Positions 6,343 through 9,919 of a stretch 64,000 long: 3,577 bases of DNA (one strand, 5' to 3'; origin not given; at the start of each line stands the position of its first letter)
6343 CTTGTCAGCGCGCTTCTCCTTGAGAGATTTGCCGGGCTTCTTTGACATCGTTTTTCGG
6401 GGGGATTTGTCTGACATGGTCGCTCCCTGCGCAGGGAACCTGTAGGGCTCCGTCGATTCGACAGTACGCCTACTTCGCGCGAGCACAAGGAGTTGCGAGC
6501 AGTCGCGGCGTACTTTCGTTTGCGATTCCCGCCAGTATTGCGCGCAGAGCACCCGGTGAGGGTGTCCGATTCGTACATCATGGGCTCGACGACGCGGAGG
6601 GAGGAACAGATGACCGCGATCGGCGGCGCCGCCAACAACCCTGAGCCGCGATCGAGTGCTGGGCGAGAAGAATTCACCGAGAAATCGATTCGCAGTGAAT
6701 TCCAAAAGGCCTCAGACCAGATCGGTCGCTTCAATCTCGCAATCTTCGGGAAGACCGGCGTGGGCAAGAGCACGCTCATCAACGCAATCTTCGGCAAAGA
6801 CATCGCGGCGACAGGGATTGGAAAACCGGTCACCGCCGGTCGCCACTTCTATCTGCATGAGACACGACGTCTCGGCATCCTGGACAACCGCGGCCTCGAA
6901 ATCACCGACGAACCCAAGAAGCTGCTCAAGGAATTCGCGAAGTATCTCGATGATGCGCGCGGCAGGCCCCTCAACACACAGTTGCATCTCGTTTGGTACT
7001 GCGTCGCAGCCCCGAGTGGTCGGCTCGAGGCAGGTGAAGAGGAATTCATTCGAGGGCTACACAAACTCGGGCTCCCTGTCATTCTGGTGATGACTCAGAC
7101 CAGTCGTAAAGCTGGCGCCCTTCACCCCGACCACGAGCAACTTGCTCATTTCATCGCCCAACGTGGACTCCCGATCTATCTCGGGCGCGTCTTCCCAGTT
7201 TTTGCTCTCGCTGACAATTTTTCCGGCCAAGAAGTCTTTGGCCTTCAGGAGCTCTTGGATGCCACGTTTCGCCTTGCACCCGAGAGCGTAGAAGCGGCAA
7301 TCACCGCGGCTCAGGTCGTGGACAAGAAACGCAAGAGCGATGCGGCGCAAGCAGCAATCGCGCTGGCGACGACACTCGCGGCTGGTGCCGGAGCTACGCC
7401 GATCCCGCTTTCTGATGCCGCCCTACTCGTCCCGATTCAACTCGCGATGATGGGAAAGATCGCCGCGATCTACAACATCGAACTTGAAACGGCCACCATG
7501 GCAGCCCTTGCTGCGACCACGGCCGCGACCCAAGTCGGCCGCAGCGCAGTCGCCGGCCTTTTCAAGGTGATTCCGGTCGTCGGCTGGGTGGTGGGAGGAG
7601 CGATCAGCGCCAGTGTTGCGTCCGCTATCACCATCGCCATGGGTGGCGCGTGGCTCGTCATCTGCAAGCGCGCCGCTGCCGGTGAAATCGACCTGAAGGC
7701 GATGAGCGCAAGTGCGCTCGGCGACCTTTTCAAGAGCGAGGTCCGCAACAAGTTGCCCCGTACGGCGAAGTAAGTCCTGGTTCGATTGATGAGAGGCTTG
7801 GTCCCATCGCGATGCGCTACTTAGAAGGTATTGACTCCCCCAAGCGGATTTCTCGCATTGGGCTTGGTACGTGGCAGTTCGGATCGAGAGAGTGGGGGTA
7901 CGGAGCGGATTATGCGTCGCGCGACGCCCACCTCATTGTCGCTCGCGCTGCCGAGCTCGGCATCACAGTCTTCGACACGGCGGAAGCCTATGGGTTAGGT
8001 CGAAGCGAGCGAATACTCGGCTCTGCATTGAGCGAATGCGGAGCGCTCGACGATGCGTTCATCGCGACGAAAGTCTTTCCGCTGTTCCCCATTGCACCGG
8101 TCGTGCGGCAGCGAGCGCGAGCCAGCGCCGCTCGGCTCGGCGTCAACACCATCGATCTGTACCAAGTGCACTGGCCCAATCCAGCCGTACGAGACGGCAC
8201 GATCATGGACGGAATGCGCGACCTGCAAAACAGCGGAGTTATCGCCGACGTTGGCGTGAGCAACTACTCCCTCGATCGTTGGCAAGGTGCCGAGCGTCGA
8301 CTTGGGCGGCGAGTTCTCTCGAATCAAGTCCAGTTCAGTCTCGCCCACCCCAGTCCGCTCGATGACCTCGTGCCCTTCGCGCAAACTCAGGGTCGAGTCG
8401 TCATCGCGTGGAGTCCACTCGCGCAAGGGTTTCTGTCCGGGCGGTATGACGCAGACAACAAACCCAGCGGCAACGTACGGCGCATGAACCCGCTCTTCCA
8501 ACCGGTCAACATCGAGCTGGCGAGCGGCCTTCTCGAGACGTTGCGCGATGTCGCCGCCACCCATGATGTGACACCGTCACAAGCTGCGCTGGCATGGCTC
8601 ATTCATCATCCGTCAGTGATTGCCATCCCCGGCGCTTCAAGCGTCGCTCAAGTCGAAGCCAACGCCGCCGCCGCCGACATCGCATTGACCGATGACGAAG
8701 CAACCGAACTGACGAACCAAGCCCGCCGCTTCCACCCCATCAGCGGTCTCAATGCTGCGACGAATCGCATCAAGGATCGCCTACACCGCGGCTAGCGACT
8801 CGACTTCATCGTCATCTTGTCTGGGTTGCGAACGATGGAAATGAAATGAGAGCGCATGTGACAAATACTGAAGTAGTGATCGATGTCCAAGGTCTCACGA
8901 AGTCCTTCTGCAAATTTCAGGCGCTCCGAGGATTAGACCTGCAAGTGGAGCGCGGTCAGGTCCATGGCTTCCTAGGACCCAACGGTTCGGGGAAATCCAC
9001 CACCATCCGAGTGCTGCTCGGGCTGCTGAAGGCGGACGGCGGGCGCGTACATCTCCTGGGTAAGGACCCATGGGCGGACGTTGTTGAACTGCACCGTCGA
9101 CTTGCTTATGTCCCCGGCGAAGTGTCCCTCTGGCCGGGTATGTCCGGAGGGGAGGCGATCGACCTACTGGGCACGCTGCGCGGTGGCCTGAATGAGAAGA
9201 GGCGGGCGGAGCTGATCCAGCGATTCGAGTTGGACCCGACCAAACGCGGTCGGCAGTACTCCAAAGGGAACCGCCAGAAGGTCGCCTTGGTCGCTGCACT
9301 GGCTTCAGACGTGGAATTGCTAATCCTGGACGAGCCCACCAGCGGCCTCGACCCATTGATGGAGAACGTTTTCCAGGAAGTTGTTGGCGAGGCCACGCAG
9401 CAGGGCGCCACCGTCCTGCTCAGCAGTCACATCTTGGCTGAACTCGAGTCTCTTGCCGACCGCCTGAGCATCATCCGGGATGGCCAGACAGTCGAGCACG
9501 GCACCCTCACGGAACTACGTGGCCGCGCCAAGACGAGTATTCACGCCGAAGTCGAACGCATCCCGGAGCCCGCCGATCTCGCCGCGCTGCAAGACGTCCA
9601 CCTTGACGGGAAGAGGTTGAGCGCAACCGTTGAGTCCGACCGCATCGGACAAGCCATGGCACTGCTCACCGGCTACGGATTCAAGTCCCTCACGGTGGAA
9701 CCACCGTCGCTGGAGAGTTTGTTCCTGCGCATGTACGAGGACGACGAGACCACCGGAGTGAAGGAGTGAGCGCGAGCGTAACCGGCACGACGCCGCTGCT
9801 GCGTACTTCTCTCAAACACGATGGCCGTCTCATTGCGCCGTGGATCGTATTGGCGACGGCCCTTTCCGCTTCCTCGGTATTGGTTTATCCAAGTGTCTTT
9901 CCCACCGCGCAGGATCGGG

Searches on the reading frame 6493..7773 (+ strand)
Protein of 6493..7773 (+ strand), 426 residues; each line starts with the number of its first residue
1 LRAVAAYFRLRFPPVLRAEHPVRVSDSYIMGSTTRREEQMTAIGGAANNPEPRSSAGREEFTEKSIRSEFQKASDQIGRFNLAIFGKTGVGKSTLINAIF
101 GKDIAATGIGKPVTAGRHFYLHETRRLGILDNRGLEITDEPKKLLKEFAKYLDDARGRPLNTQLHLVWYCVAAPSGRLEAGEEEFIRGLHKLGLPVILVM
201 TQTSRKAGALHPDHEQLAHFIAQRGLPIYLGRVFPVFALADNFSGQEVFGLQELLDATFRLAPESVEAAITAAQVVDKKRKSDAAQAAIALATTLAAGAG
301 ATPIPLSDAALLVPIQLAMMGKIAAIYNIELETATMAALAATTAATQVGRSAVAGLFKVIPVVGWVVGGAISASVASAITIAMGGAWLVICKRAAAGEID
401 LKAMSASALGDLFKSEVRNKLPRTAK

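Call 89: search_protein_families(library=pfam, proteins=[window:6493-7773:+], max_evalue=0.001)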
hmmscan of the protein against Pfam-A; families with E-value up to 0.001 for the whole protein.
window:6493-7773:+ (426 aa): 5 families
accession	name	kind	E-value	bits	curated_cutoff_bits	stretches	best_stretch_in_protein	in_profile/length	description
PF01926.29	MMR_HSR1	-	2.1e-07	31.5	21.9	1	82-201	2-112/113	50S ribosome-binding GTPase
PF05128.17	DUF697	-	5e-06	26.8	27.7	1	271-393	9-137/162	Domain of unknown function (DUF697)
PF03193.22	RsgA_GTPase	-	1.1e-05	25.8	30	1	70-118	97-146/174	RsgA GTPase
PF00350.29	Dynamin_N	-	0.00011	22.7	27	1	82-115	1-33/168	Dynamin family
PF00005.33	ABC_tran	-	0.001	20.2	25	0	82-108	14-40/137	ABC transporter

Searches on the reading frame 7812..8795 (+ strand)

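Call 89: search_protein_families(library=pfam, proteins=[window:7812-8795:+], max_evalue=0.001)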
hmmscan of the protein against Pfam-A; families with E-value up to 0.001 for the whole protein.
window:7812-8795:+ (327 aa): 1 family
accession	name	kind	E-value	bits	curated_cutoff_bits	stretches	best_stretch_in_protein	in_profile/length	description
PF00248.27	Aldo_ket_red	-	3.6e-62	210.5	24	1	15-301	1-287/291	Aldo/keto reductase family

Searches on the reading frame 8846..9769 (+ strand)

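Call 89: search_protein_families(library=pfam, proteins=[window:8846-9769:+], max_evalue=0.001)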
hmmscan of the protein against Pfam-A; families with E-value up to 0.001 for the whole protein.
window:8846-9769:+ (307 aa): 3 families
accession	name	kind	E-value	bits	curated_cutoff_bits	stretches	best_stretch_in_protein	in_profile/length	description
PF00005.33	ABC_tran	-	2e-26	93.7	25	1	27-166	1-137/137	ABC transporter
PF13304.12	AAA_21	-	4.5e-15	56.9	27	1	137-199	237-302/304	AAA domain, putative AbiEii toxin, Type IV TA system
PF13401.12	AAA_22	-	0.00057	20.6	27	0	44-225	12-105/130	AAA domain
